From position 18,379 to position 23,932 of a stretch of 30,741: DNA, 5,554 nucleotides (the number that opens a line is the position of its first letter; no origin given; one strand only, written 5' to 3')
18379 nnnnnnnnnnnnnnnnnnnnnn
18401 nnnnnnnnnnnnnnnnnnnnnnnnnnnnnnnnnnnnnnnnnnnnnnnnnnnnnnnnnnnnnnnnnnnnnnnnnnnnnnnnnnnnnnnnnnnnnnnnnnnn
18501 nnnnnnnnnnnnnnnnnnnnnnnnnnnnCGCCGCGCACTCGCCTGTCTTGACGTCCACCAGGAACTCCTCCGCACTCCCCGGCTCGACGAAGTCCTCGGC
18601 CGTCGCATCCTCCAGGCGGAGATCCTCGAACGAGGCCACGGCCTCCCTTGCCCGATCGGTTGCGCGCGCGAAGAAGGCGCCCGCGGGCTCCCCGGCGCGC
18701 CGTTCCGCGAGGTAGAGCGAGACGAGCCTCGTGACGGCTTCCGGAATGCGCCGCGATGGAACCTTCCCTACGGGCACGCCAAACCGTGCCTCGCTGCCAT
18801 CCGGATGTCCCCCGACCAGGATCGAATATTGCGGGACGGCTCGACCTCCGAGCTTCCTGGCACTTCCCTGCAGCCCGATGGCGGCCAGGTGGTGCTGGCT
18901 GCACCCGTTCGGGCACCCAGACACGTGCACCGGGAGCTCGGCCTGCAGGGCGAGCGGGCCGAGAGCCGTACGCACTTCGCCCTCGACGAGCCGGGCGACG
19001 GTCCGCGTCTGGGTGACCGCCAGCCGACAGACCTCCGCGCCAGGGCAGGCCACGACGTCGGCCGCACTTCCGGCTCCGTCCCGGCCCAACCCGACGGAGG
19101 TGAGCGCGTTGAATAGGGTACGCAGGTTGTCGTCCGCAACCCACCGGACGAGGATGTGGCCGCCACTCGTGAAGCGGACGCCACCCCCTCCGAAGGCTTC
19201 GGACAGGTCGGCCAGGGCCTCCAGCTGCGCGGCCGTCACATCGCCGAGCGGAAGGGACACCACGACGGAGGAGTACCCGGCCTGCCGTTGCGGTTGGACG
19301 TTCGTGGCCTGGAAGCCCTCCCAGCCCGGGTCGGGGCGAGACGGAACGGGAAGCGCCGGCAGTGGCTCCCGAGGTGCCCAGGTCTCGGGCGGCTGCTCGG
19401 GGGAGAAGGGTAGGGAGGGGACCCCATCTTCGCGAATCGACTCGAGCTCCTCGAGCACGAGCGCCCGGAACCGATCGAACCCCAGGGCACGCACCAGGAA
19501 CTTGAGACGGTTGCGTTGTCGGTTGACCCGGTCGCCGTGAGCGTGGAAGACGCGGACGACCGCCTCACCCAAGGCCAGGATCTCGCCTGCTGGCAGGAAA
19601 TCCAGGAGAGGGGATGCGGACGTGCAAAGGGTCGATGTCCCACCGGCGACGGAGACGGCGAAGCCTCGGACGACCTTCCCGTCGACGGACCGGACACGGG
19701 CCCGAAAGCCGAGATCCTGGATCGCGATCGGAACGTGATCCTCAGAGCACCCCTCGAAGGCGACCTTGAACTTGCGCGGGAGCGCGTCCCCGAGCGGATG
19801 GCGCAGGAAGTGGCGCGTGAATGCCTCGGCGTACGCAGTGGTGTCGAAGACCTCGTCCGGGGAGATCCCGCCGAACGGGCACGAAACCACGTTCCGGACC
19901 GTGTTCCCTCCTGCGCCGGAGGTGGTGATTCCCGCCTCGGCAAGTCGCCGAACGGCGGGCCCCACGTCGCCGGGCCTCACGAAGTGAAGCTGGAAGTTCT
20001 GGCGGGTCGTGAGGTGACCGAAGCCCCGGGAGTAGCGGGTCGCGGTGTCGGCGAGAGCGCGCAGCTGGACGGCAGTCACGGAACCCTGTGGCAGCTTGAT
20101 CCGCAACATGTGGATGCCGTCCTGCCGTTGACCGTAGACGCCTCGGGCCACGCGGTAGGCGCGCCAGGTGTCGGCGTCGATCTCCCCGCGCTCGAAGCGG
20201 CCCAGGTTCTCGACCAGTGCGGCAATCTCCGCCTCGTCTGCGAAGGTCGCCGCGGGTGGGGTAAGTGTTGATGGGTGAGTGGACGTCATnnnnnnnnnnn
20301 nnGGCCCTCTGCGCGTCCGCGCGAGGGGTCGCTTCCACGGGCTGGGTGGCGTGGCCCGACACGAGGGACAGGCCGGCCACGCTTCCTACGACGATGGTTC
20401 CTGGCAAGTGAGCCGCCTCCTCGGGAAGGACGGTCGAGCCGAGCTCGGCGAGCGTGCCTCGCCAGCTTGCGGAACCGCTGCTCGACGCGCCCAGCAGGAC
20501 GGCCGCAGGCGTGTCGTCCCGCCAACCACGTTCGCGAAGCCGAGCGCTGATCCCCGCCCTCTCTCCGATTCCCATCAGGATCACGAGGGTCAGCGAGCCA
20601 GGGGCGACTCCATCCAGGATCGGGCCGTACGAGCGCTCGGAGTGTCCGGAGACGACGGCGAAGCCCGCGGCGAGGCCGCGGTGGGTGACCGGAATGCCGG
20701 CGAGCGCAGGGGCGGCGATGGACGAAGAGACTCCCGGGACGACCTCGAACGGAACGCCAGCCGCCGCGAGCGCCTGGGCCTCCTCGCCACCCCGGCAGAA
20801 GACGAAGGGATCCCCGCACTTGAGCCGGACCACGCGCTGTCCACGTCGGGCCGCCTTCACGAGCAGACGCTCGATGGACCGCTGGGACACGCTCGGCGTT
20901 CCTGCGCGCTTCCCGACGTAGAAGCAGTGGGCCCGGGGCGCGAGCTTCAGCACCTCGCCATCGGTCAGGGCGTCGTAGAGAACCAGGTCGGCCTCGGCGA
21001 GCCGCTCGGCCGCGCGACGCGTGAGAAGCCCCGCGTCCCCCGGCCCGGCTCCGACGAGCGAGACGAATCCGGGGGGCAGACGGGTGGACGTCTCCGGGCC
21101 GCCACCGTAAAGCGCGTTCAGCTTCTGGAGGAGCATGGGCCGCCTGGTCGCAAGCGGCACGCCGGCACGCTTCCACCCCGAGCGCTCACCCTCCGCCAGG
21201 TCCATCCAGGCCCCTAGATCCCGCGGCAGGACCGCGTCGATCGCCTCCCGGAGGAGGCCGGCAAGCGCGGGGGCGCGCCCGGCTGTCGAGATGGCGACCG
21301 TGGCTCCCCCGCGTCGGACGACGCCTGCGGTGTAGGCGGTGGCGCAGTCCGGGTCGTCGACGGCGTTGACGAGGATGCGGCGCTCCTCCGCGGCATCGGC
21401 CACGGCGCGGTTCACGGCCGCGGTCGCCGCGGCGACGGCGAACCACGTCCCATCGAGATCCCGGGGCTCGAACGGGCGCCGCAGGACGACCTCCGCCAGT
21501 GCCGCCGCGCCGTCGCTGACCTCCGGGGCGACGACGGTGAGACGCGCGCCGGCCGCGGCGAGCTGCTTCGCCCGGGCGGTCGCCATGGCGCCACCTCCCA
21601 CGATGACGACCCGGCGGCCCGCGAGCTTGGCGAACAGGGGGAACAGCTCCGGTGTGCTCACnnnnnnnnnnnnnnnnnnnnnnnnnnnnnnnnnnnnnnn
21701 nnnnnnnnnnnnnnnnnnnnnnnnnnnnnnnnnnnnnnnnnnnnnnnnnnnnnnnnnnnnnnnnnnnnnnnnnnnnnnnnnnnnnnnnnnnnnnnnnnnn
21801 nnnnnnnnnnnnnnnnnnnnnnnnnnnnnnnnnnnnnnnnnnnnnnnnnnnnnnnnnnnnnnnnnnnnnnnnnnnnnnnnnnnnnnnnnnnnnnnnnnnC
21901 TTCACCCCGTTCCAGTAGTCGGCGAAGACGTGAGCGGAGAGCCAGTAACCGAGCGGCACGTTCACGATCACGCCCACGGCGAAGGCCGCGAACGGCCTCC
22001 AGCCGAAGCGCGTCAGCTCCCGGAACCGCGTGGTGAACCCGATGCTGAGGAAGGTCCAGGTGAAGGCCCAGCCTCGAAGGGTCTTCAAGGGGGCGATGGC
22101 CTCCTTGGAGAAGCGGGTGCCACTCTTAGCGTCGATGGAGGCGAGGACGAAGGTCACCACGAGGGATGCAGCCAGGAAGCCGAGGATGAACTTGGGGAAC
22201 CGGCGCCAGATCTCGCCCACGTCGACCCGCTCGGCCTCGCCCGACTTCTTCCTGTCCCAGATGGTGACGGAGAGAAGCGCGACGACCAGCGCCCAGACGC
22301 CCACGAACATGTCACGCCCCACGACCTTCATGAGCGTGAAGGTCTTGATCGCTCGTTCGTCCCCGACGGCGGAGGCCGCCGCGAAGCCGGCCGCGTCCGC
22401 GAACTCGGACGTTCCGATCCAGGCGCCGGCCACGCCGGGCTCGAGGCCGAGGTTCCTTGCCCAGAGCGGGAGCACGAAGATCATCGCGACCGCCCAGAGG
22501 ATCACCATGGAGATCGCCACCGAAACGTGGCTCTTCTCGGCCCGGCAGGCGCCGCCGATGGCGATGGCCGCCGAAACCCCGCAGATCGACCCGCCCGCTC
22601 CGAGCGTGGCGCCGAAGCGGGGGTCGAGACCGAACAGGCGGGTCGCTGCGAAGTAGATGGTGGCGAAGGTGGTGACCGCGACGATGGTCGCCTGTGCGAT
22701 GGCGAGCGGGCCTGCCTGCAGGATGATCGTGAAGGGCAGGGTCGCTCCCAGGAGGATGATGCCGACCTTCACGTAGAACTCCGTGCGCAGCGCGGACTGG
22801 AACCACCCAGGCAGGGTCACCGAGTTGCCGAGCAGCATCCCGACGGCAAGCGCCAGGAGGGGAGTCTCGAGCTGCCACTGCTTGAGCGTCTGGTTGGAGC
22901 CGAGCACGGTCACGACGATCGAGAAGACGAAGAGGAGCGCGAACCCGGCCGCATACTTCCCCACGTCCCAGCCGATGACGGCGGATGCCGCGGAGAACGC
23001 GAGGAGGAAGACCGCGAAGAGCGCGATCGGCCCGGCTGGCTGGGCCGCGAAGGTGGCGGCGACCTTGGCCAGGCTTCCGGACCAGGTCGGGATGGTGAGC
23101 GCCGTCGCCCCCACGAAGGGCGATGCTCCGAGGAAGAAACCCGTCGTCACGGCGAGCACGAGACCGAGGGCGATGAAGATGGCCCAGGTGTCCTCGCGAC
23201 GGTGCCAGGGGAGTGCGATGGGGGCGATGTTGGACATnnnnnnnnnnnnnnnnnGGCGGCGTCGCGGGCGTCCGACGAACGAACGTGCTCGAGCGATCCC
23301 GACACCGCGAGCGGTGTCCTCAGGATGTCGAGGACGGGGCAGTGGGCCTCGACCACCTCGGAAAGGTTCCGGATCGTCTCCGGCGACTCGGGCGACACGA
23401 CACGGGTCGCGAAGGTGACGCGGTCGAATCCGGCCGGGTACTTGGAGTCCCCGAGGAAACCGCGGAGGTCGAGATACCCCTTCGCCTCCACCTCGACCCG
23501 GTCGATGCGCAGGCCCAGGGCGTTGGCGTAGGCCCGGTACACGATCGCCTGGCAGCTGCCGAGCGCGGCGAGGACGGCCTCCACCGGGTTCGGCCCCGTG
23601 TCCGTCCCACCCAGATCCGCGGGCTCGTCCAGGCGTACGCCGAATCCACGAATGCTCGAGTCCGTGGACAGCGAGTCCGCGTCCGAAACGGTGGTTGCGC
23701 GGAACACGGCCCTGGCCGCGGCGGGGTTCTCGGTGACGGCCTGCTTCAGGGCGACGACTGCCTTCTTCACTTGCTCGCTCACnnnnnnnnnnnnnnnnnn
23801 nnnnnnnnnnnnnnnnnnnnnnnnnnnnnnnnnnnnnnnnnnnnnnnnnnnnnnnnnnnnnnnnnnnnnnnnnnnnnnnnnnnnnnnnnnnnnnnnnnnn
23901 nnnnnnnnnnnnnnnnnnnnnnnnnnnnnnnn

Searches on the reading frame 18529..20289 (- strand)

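Call 12: search_protein_families(library=pfam, proteins=[window:18529-20289:-], max_evalue=0.01)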
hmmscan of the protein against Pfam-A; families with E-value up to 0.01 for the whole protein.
window:18529-20289:- (587 aa): 2 families
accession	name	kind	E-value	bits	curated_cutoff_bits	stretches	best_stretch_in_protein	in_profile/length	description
PF01077.27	NIR_SIR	-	3.9e-46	156.8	27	2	128-283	2-155/158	Nitrite and sulphite reductase 4Fe-4S domain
PF03460.22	NIR_SIR_ferr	-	6e-39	132.1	24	2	52-119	1-69/69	Nitrite/Sulfite reductase ferredoxin-like half domain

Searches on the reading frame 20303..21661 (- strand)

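Call 12: search_protein_families(library=pfam, proteins=[window:20303-21661:-], max_evalue=0.01)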
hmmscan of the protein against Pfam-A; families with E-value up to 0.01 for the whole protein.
window:20303-21661:- (453 aa): 4 families
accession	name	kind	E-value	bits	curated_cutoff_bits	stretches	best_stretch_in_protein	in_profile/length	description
PF00590.25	TP_methylase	-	6.6e-43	147.5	27.8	1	200-407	2-211/212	Tetrapyrrole (Corrin/Porphyrin) Methylases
PF13241.12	NAD_binding_7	-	6.3e-23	81.8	22.1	1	9-108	1-99/104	Putative NAD(P)-binding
PF14824.11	Sirohm_synth_M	-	0.00011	22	25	1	121-141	5-25/28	Sirohaem biosynthesis protein central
PF01488.26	Shikimate_DH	-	0.0012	19.3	24.3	1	10-63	7-60/138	Shikimate / quinate 5-dehydrogenase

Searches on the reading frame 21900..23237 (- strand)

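Call 12: search_protein_families(library=pfam, proteins=[window:21900-23237:-], max_evalue=0.01)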
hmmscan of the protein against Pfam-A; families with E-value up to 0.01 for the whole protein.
window:21900-23237:- (446 aa): 1 family
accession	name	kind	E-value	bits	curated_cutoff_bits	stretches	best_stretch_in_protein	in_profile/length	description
PF03601.19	Cons_hypoth698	-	2.5e-48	165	24.5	1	98-417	2-302/304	Conserved hypothetical protein 698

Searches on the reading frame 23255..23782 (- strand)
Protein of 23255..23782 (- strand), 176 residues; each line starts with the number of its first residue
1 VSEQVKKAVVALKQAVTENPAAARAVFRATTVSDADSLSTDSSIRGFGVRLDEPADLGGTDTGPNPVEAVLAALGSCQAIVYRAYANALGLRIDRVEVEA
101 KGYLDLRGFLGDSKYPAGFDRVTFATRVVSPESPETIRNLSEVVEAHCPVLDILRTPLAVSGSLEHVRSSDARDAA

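Call 12: search_protein_families(library=pfam, proteins=[window:23255-23782:-], max_evalue=0.01)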
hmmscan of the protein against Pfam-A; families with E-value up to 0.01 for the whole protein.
window:23255-23782:- (176 aa): 1 family
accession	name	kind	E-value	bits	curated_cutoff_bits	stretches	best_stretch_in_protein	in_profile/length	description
PF02566.24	OsmC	-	1.1e-17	64.7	27.5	1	59-159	1-96/100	OsmC-like protein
